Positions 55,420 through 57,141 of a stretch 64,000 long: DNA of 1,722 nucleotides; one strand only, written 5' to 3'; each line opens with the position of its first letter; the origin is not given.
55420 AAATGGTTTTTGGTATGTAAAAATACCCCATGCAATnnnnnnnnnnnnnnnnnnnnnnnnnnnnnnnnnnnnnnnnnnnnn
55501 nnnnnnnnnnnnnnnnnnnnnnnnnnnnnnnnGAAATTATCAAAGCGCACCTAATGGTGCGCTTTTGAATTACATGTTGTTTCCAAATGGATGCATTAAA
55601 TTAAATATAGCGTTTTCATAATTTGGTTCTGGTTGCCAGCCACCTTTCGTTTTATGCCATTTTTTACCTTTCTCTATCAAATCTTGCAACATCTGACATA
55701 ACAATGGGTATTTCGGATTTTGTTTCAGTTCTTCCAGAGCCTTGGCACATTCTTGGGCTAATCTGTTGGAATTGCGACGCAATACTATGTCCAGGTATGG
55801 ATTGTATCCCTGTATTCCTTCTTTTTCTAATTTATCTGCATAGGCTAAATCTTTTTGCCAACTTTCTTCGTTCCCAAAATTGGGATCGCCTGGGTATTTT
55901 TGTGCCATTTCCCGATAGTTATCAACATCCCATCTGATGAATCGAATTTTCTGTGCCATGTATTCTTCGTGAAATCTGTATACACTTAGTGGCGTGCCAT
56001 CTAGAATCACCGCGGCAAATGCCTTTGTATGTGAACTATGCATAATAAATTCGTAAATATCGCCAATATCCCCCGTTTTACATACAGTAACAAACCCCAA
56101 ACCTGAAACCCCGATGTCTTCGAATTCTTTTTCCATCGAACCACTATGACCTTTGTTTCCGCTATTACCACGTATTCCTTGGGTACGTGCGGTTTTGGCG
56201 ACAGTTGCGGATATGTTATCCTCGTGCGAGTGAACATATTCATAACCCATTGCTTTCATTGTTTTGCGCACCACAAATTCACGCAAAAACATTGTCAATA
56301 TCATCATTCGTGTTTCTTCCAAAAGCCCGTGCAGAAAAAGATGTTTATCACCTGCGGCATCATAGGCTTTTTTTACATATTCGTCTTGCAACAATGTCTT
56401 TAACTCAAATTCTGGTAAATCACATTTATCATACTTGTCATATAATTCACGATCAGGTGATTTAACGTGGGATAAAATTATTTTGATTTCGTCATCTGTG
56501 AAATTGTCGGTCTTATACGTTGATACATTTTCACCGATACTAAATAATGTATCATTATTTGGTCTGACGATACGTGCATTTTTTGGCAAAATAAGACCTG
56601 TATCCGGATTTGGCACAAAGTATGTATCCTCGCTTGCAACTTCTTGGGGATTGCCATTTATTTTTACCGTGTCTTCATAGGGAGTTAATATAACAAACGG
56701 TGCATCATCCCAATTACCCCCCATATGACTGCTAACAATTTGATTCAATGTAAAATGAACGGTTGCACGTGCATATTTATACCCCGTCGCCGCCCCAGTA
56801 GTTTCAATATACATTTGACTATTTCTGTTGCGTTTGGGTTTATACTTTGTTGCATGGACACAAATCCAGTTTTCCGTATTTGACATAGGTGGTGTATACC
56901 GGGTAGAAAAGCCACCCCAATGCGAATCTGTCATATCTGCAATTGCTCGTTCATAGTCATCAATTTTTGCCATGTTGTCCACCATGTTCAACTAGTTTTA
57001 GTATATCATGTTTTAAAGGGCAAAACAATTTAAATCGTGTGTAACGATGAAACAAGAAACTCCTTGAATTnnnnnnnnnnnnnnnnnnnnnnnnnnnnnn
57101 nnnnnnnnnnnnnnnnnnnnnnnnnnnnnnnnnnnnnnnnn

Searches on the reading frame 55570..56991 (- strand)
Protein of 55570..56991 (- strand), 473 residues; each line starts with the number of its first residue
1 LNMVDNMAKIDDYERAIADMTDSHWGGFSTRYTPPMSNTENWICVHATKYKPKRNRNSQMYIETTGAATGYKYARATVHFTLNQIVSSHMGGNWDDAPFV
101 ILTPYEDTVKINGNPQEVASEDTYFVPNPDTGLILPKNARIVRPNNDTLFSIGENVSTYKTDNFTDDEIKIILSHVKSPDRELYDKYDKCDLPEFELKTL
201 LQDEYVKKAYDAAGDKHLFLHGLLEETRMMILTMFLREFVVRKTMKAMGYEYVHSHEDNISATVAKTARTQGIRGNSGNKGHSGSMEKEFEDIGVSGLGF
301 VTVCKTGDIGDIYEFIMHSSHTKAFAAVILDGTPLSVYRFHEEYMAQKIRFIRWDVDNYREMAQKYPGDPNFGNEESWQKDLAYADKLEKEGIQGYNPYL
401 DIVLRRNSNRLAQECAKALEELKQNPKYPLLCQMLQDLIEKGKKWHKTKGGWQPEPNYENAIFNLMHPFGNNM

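Call 66: find_encoding_contigs(protein=window:55570-56991:-, flank=10000, max_places=1)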
Protein window:55570-56991:- (473 aa): no gene with exactly this product is on record in the collection.

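Call 76: search_protein_families(library=pfam, proteins=[window:55570-56991:-], max_evalue=0.0001)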
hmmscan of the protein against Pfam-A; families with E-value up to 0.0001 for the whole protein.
window:55570-56991:- (473 aa): 0 families

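Call 77: search_protein_families(library=ncbifam, proteins=[window:55570-56991:-], max_evalue=0.001)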
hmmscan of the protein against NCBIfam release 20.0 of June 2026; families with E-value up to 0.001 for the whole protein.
window:55570-56991:- (473 aa): 0 families
